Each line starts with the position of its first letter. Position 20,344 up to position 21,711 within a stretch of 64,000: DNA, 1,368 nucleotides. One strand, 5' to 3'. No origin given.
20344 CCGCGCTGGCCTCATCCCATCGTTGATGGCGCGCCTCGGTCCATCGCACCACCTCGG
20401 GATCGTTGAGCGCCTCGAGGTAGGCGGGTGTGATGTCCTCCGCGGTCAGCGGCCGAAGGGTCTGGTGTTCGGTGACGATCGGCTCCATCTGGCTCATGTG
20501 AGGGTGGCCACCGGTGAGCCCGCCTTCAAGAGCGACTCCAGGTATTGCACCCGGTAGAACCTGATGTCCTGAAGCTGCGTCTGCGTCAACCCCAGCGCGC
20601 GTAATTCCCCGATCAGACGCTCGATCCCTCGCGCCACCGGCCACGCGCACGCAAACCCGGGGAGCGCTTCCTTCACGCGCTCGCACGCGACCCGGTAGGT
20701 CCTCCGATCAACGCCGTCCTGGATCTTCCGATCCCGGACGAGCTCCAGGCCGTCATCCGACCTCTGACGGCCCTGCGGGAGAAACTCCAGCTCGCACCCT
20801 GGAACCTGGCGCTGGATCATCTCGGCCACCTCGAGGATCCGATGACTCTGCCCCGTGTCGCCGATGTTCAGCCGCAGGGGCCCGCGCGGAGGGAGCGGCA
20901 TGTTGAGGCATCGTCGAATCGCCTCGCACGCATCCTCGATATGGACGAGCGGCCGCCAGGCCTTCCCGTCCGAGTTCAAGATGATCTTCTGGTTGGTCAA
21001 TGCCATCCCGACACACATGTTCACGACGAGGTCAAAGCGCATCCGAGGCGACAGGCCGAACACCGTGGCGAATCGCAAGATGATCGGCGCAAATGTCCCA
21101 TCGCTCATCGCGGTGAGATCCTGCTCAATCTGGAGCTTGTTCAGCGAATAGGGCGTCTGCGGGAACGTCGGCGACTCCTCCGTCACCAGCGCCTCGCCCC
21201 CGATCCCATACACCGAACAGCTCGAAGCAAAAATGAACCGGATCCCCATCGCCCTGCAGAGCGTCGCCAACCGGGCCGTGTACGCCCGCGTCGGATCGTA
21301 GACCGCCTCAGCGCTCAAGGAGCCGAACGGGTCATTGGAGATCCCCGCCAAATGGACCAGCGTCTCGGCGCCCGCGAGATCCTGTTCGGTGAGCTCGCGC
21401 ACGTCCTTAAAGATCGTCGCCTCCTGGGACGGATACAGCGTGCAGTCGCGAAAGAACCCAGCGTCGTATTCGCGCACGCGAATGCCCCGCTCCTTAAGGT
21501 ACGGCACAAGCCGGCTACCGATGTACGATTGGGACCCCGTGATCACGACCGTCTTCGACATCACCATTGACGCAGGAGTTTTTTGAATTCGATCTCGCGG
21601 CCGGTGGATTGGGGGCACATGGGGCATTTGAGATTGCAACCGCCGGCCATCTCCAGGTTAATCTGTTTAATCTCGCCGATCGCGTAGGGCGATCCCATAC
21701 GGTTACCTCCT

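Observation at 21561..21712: Unannotated 45-aa ORF carrying a radical-SAM-type CxxxCxxC loop, with a perfect GAGGAGG RBS and stop/start coupling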

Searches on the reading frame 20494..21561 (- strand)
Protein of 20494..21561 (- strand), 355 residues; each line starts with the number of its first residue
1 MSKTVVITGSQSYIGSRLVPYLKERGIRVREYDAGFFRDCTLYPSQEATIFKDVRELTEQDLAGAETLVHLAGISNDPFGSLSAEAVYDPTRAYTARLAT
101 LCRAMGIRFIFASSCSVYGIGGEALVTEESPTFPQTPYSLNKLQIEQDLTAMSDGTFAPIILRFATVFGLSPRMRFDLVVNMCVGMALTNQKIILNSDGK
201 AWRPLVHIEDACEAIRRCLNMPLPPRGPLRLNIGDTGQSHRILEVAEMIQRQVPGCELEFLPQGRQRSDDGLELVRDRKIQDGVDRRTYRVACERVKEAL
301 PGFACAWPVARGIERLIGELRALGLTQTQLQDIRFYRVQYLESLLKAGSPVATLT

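Call 5: search_protein_families(library=pfam, proteins=[window:20494-21561:-], max_evalue=10)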
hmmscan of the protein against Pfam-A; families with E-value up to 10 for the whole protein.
window:20494-21561:- (355 aa): 6 families
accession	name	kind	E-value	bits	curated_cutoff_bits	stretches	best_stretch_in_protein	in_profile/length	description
PF01370.27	Epimerase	-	2.8e-33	115.8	20.9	1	5-234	1-240/240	NAD dependent epimerase/dehydratase family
PF16363.11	GDP_Man_Dehyd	-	3.9e-13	50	27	1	7-253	2-266/332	GDP-mannose 4,6 dehydratase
PF04321.23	RmlD_sub_bind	-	6.7e-07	29.1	27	1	4-172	2-156/287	RmlD substrate binding domain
PF01073.25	3Beta_HSD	-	5.8e-06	26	22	1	6-181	1-195/280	3-beta hydroxysteroid dehydrogenase/isomerase family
PF05165.17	GCH_III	-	0.17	11.6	21.3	1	146-197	21-72/246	GTP cyclohydrolase III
PF00281.24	Ribosomal_L5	-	0.23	12.2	34.9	1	178-195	11-28/57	Ribosomal protein L5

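Call 6: search_protein_families(library=ncbifam, proteins=[window:20494-21561:-], max_evalue=10)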
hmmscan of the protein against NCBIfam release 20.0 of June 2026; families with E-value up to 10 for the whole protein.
window:20494-21561:- (355 aa): 18 families
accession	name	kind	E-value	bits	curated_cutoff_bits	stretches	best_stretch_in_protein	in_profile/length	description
TIGR01179.1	galE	equivalog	9.1e-17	60.9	262.3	1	5-280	2-301/332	UDP-glucose 4-epimerase GalE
TIGR02197.1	heptose_epim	equivalog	7.4e-12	45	274.6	1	5-172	1-175/316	ADP-glyceromanno-heptose 6-epimerase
TIGR04180.1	EDH_00030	hypoth_equivalog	9.7e-12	44.5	475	1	5-220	1-226/297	NAD-dependent 4,6-dehydratase LegB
TIGR01181.1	dTDP_gluc_dehyt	equivalog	5.6e-09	35.5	365.1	1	102-300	111-292/321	dTDP-glucose 4,6-dehydratase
TIGR01777.1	yfcH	hypoth_equivalog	1.5e-08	34.6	207.35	1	5-220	1-212/292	TIGR01777 family oxidoreductase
NF043036.1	ErythonDh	equivalog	1.2e-06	28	325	1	5-147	3-158/321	D-erythronate dehydrogenase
TIGR01214.1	rmlD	equivalog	2.1e-06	27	224.05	1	4-176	1-159/285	dTDP-4-dehydrorhamnose reductase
NF058621.1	DiazavRedAvaA7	equivalog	9.7e-06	25.4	400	1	5-215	3-215/304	3-diazoavenalumate denitrifying reductase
NF042422.1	oxyalk_red_OleD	equivalog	1.1e-05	24.9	580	1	5-170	3-171/329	2-alkyl-3-oxoalkanoate reductase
NF007956.0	PRK10675.1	subfamily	2e-05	23.9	394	1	65-154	74-165/338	UDP-glucose 4-epimerase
NF011728.1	PRK15181.1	equivalog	0.00025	20.2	760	1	104-214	131-244/348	Vi polysaccharide biosynthesis UDP-N-acetylglucosaminuronic acid C-4 epimerase TviC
TIGR03466.1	HpnA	hypoth_equivalog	0.00036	19.5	367.65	1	4-156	2-159/327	hopanoid-associated sugar epimerase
NF047837.1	UDPAcbARedWbcJ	equivalog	0.0016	17.4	500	1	5-214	3-179/372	UDP-2-acetamido-2,6-beta-L-arabino-hexul-4-ose reductase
NF050030.1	thlkprotThyD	equivalog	0.0032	16.7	400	1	5-220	3-221/305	thylakoid membrane protein ThyD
NF008360.0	PRK11150.1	equivalog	0.064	12.4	452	1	83-169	85-172/310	ADP-glyceromanno-heptose 6-epimerase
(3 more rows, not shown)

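Call 35: find_homologous_proteins(query=window:20494-21561:-, max_evalue=1e-30)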
Query window:20494-21561:- (355 aa): 3847 proteins with E <= 1e-30 among 8000 candidates; the best 120 are listed.
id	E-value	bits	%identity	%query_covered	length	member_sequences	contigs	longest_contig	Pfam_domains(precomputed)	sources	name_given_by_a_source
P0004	6.7e-217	737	100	92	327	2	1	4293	PF04321.24,PF16363.12,PF01370.28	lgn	-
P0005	9.6e-150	516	67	98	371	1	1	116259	PF04321.24,PF16363.12,PF01073.26,PF01370.28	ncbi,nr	ncbi:MAG: SDR family oxidoreductase [Candidatus Omnitrophota bacterium]|nr:SDR family oxidoreductase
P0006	9.8e-147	507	65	100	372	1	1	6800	PF04321.24,PF16363.12,PF01073.26,PF01370.28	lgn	-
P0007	7.7e-144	497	65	100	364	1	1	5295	PF04321.24,PF16363.12,PF01073.26,PF01370.28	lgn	-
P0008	7.9e-141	487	62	98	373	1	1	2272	PF04321.24,PF16363.12,PF01370.28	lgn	-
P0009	4.4e-137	475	61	98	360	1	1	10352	PF04321.24,PF16363.12,PF01073.26,PF01370.28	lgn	-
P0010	5.0e-132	458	59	97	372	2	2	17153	PF04321.24,PF16363.12,PF01370.28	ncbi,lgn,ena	-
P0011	1.2e-131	457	61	98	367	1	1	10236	PF04321.24,PF16363.12,PF01370.28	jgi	jgi:nucleoside-diphosphate-sugar epimerase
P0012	1.3e-131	457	60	98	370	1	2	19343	PF04321.24,PF16363.12,PF01073.26,PF01370.28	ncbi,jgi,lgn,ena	-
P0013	2.9e-130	452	58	98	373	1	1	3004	PF04321.24,PF16363.12,PF01370.28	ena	-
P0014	7.8e-130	451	59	97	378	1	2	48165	PF04321.24,PF16363.12,PF01073.26,PF01370.28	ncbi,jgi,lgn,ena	-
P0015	1.2e-129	450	58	100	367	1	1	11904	PF04321.24,PF16363.12,PF01073.26,PF01370.28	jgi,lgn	jgi:nucleoside-diphosphate-sugar epimerase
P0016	3.2e-129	449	64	88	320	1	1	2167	PF04321.24,PF16363.12,PF01073.26,PF01370.28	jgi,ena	-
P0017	4.3e-129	449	59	98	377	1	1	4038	PF04321.24,PF16363.12,PF01073.26,PF01370.28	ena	-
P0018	4.6e-129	448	57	97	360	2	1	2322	PF04321.24,PF16363.12,PF01370.28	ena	-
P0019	6.8e-129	448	58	98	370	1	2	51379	PF04321.24,PF16363.12,PF01370.28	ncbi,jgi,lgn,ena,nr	ncbi:MAG: NAD-dependent dehydratase [Candidatus Omnitrophica bacterium CG11_big_fil_rev_8_21_14_0_20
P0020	3.9e-128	445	58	97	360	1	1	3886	PF04321.24,PF16363.12,PF01370.28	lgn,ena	-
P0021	1.2e-127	444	58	97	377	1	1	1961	PF04321.24,PF16363.12,PF01370.28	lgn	-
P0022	1.6e-127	443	56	97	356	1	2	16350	PF04321.24,PF16363.12,PF01370.28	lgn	-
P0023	2.1e-127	443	58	97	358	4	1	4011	PF04321.24,PF16363.12,PF01370.28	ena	-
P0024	3.7e-127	442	57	97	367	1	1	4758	PF04321.24,PF16363.12,PF01073.26,PF01370.28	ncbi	-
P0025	4.7e-127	442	57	98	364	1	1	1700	PF04321.24,PF16363.12,PF01370.28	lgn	-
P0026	5.3e-127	442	56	97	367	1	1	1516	PF04321.24,PF16363.12,PF01073.26,PF01370.28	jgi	jgi:nucleoside-diphosphate-sugar epimerase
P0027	5.4e-127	442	56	97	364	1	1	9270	PF04321.24,PF16363.12,PF01073.26,PF01370.28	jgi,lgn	jgi:nucleoside-diphosphate-sugar epimerase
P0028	5.9e-127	441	56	97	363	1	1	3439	PF04321.24,PF16363.12,PF01073.26,PF01370.28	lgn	-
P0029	2.2e-126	440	57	98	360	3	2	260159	PF04321.24,PF16363.12,PF01370.28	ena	-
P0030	3.0e-126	439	59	97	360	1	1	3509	PF04321.24,PF16363.12,PF01073.26,PF01370.28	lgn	-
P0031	1.1e-125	437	57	97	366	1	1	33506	PF04321.24,PF16363.12,PF01073.26,PF01370.28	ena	-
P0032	1.2e-124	434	56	97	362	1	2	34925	PF04321.24,PF16363.12,PF01073.26,PF01370.28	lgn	-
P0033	2.0e-124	433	57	99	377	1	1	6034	PF04321.24,PF16363.12,PF01073.26,PF01370.28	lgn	-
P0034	4.2e-124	432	55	97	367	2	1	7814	PF04321.24,PF16363.12,PF01370.28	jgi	-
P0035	1.4e-123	430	58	97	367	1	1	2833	PF04321.24,PF16363.12,PF01370.28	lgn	-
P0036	7.6e-123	428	55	97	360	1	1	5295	PF04321.24,PF16363.12,PF01370.28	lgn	-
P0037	1.2e-122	427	56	97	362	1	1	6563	PF04321.24,PF16363.12,PF01370.28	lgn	-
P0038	2.3e-122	426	53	97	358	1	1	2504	PF04321.24,PF16363.12,PF01370.28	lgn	-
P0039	2.7e-122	426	54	96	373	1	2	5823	PF04321.24,PF16363.12,PF01073.26,PF01370.28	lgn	-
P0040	3.1e-122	426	54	97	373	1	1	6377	PF04321.24,PF16363.12,PF01370.28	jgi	jgi:nucleoside-diphosphate-sugar epimerase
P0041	4.6e-122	425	55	97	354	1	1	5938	PF04321.24,PF16363.12,PF01370.28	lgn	-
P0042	7.4e-122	425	54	97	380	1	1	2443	PF04321.24,PF16363.12,PF01073.26,PF01370.28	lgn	-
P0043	1.0e-121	424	55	97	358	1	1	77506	PF04321.24,PF16363.12,PF01370.28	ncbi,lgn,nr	ncbi:MAG: SDR family oxidoreductase [Chloroflexi bacterium]|nr:SDR family oxidoreductase [Chloroflex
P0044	1.8e-121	423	56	100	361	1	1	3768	PF04321.24,PF16363.12,PF01370.28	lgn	-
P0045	2.1e-121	423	55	97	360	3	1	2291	PF04321.24,PF16363.12,PF01370.28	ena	-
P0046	2.8e-121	423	54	97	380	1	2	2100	PF04321.24,PF16363.12,PF01370.28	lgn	-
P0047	4.7e-121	422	57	98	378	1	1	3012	PF04321.24,PF16363.12,PF01370.28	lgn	-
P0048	1.1e-120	421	56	97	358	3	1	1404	PF04321.24,PF16363.12,PF01370.28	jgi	jgi:nucleoside-diphosphate-sugar epimerase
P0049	4.3e-120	419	56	98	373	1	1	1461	PF04321.24,PF16363.12,PF01073.26,PF01370.28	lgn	-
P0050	4.5e-120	419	56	99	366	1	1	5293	PF04321.24,PF16363.12,PF01370.28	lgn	-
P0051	4.7e-120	419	55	98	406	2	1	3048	PF04321.24,PF16363.12,PF01370.28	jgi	-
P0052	9.5e-120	418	54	97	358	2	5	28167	PF04321.24,PF16363.12,PF01370.28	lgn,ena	-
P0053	1.6e-119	417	55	98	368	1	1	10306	PF04321.24,PF16363.12,PF01073.26,PF01370.28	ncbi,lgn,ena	-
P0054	3.4e-119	416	55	97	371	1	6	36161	PF04321.24,PF16363.12,PF01073.26,PF01370.28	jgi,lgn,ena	-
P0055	4.6e-119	416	54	97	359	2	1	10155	PF04321.24,PF16363.12,PF01370.28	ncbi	-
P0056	4.8e-119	415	52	97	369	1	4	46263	PF04321.24,PF16363.12,PF01073.26,PF01370.28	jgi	-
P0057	8.5e-119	415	56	97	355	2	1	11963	PF04321.24,PF16363.12,PF01073.26,PF01370.28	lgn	-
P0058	1.0e-118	414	53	97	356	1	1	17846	PF16363.12,PF01370.28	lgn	-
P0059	1.1e-118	414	52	97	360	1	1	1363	PF04321.24,PF16363.12,PF01370.28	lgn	-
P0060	1.2e-118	414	55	97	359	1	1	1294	PF04321.24,PF16363.12,PF01370.28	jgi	jgi:nucleoside-diphosphate-sugar epimerase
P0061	1.3e-118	414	54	97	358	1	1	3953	PF04321.24,PF16363.12,PF01370.28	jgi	jgi:nucleoside-diphosphate-sugar epimerase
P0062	1.4e-118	414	56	97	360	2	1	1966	PF04321.24,PF16363.12,PF01073.26,PF01370.28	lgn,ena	-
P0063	1.6e-118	414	54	97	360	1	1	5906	PF04321.24,PF16363.12,PF01073.26,PF01370.28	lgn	-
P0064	1.7e-118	414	54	96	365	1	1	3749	PF04321.24,PF16363.12,PF01073.26,PF01370.28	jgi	jgi:nucleoside-diphosphate-sugar epimerase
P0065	1.8e-118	414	55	96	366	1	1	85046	PF04321.24,PF16363.12,PF01073.26,PF01370.28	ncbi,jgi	ncbi:MAG: NAD-dependent epimerase/dehydratase family protein [Candidatus Hodarchaeales archaeon]|jgi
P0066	2.3e-118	413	54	97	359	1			PF04321.24,PF16363.12,PF01370.28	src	-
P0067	2.8e-118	413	53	96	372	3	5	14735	PF04321.24,PF16363.12,PF01370.28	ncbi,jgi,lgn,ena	ncbi:MAG: SDR family oxidoreductase [Candidatus Levyibacteriota bacterium]|jgi:nucleoside-diphosphat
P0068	3.0e-118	413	52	97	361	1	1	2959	PF16363.12,PF01370.28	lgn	-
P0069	3.8e-118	412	51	97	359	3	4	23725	PF16363.12,PF01370.28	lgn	-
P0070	6.3e-118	412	55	97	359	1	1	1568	PF04321.24,PF16363.12,PF01370.28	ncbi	-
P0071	7.0e-118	412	53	99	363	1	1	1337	PF04321.24,PF16363.12,PF01370.28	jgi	jgi:nucleoside-diphosphate-sugar epimerase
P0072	8.7e-118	411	55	96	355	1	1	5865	PF04321.24,PF16363.12,PF01073.26,PF01370.28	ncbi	-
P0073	1.1e-117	411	51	97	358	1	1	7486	PF04321.24,PF16363.12,PF01370.28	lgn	-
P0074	1.5e-117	411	55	97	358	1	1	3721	PF04321.24,PF16363.12,PF01370.28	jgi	jgi:nucleoside-diphosphate-sugar epimerase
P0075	1.6e-117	410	52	97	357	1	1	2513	PF04321.24,PF16363.12,PF01370.28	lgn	-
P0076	2.0e-117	410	53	97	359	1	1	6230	PF04321.24,PF16363.12,PF01073.26,PF01370.28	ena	-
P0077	2.2e-117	410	52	97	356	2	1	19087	PF04321.24,PF16363.12,PF01370.28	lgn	-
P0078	4.1e-117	409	53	97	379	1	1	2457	PF04321.24,PF16363.12,PF01370.28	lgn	-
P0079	4.6e-117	409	53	97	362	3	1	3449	PF04321.24,PF16363.12,PF01073.26,PF01370.28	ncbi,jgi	ncbi:MAG: NAD-dependent epimerase/dehydratase family protein [Candidatus Hodarchaeales archaeon]|jgi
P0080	6.1e-117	409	53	97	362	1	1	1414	PF04321.24,PF16363.12,PF01370.28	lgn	-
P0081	1.1e-116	408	55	97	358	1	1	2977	PF04321.24,PF16363.12,PF01370.28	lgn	-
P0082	1.3e-116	407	53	99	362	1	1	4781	PF04321.24,PF16363.12,PF01370.28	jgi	jgi:nucleoside-diphosphate-sugar epimerase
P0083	1.3e-116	407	53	97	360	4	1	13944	PF04321.24,PF16363.12,PF01370.28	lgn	-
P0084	1.3e-116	407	64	80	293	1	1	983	PF04321.24,PF16363.12,PF01073.26,PF01370.28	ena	-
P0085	1.4e-116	407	52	97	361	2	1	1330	PF04321.24,PF16363.12,PF01370.28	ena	-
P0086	1.7e-116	407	54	97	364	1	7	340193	PF04321.24,PF16363.12,PF01370.28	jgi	jgi:nucleoside-diphosphate-sugar epimerase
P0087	1.9e-116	407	54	97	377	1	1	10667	PF04321.24,PF16363.12,PF01073.26,PF01370.28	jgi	-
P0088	2.0e-116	407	55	96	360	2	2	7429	PF04321.24,PF16363.12,PF01073.26,PF01370.28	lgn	-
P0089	2.2e-116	407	52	97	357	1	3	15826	PF04321.24,PF16363.12,PF01370.28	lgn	-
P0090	3.3e-116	406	52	97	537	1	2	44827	PF04321.24,PF13420.14,PF16363.12,PF13302.14,PF01370.28,PF00583.32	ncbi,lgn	-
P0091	4.2e-116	406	53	97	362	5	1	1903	PF04321.24,PF16363.12,PF01370.28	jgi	-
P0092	4.2e-116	406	54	97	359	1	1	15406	PF04321.24,PF16363.12,PF01370.28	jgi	jgi:nucleoside-diphosphate-sugar epimerase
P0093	5.0e-116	406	55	97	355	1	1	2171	PF04321.24,PF16363.12,PF01370.28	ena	-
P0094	6.4e-116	405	51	97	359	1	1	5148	PF04321.24,PF16363.12,PF01370.28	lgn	-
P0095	6.4e-116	405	54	97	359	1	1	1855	PF04321.24,PF16363.12,PF01370.28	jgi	-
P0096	6.6e-116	405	52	96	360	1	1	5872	PF16363.12,PF01370.28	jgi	jgi:nucleoside-diphosphate-sugar epimerase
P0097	7.4e-116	405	51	97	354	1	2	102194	PF04321.24,PF16363.12,PF01370.28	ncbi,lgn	-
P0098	8.3e-116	405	52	97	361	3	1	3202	PF16363.12,PF01073.26,PF01370.28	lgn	-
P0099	9.0e-116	405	55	97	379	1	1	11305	PF04321.24,PF16363.12,PF01073.26,PF01370.28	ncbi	-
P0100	9.1e-116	405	54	97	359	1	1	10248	PF04321.24,PF16363.12,PF01073.26,PF01370.28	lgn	-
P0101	9.9e-116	405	52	97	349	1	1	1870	PF04321.24,PF16363.12,PF01370.28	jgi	jgi:nucleoside-diphosphate-sugar epimerase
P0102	1.1e-115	404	52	97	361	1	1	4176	PF16363.12,PF01370.28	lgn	-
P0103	1.2e-115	404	54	97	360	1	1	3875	PF04321.24,PF16363.12,PF01073.26,PF01370.28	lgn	-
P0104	1.3e-115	404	51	97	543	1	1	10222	PF13420.14,PF16363.12,PF13302.14,PF01370.28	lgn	-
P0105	1.4e-115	404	52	97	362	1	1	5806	PF04321.24,PF16363.12,PF01370.28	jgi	jgi:nucleoside-diphosphate-sugar epimerase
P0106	1.4e-115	404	51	97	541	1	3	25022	PF04321.24,PF13420.14,PF16363.12,PF13302.14,PF01370.28,PF00583.32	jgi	jgi:nucleoside-diphosphate-sugar epimerase/RimJ/RimL family protein N-acetyltransferase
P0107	1.6e-115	404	54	97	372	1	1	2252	PF04321.24,PF16363.12,PF01073.26,PF01370.28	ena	-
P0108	1.7e-115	404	53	97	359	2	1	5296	PF04321.24,PF16363.12,PF01370.28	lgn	-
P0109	1.9e-115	404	53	97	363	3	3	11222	PF04321.24,PF16363.12,PF01073.26,PF01370.28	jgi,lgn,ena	-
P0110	2.2e-115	403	52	96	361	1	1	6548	PF04321.24,PF16363.12,PF01073.26,PF01370.28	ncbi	ncbi:MAG: SDR family oxidoreductase [Candidatus Hodarchaeota archaeon]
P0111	2.6e-115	403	54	97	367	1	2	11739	PF04321.24,PF16363.12,PF01370.28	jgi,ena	jgi:nucleoside-diphosphate-sugar epimerase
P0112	2.7e-115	403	54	99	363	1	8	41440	PF04321.24,PF16363.12,PF01073.26,PF01370.28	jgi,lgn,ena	jgi:nucleoside-diphosphate-sugar epimerase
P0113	3.6e-115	403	50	98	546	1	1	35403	PF13420.14,PF16363.12,PF13302.14,PF01370.28,PF00583.32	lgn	-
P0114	3.6e-115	403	54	96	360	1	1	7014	PF04321.24,PF16363.12,PF01073.26,PF01370.28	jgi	jgi:nucleoside-diphosphate-sugar epimerase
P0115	5.0e-115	402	52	97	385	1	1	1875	PF04321.24,PF16363.12,PF01073.26,PF01370.28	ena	-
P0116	5.5e-115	402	53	97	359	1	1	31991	PF04321.24,PF16363.12,PF01073.26,PF01370.28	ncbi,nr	ncbi:MAG: SDR family oxidoreductase [Acidobacteriota bacterium]|nr:SDR family oxidoreductase [Acidob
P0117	6.6e-115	402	51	97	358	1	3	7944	PF04321.24,PF16363.12,PF01370.28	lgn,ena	-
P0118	7.0e-115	402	54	97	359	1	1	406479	PF04321.24,PF16363.12,PF01073.26,PF01370.28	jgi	jgi:nucleoside-diphosphate-sugar epimerase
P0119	7.6e-115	402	55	92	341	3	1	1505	PF04321.24,PF16363.12,PF01370.28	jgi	-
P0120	8.1e-115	402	56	96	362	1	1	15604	PF04321.24,PF16363.12,PF01370.28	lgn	-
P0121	9.3e-115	401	53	97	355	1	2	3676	PF04321.24,PF16363.12,PF01073.26,PF01370.28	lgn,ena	-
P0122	1.1e-114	401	52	97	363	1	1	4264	PF04321.24,PF16363.12,PF01073.26,PF01370.28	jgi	jgi:nucleoside-diphosphate-sugar epimerase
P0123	1.1e-114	401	52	96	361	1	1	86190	PF16363.12,PF01370.28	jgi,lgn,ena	-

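Call 36: find_encoding_contigs(protein=P0004, flank=10000)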
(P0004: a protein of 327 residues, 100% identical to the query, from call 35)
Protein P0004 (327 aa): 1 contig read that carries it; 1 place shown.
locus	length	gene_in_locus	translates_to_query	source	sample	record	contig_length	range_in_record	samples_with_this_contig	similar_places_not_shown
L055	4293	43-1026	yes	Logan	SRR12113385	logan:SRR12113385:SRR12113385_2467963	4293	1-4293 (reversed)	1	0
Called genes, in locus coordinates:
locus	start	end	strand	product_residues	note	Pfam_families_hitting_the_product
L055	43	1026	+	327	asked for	PF01370:Epimerase, PF16363:GDP_Man_Dehyd, PF04321:RmlD_sub_bind (faint)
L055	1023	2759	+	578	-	PF13302:Acetyltransf_3, PF13420:Acetyltransf_4, PF00583:Acetyltransf_1, PF01041:DegT_DnrJ_EryC1, PF00155:Aminotran_1_2 (weak)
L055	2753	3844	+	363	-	-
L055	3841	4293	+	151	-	?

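Call 37: find_encoding_contigs(protein=P0005, flank=10000, max_places=2)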
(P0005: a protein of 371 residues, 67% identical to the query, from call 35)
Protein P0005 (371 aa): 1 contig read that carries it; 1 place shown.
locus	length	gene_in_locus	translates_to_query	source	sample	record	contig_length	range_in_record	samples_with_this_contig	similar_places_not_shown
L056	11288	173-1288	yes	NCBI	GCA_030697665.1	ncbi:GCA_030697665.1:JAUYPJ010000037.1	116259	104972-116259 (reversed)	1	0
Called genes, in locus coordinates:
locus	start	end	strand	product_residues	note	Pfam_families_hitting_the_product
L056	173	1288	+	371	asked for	PF01073:3Beta_HSD (weak), PF01370:Epimerase, PF04321:RmlD_sub_bind, PF16363:GDP_Man_Dehyd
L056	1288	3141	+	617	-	PF13302:Acetyltransf_3, PF00583:Acetyltransf_1 (weak), PF13420:Acetyltransf_4 (weak), PF01041:DegT_DnrJ_EryC1, PF01212:Beta_elim_lyase, PF00155:Aminotran_1_2 (weak), PF00266:Aminotran_5, PF01053:Cys_Met_Meta_PP (weak)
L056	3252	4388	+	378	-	PF08241:Methyltransf_11 (faint), PF13489:Methyltransf_23, PF08242:Methyltransf_12 (faint), PF13649:Methyltransf_25 (weak), PF08484:Methyltransf_14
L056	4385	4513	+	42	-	-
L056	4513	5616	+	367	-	-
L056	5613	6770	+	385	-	-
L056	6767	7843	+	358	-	PF03102:NeuB, PF08666:SAF (weak)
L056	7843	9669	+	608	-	PF02348:CTP_transf_3, PF12804:NTP_transf_3, PF01408:GFO_IDH_MocA, PF22725:GFO_IDH_MocA_C3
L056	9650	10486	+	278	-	PF00106:adh_short, PF08659:KR, PF13561:adh_short_C2, PF00106:adh_short (weak), PF13561:adh_short_C2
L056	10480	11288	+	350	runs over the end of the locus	PF03102:NeuB, PF08666:SAF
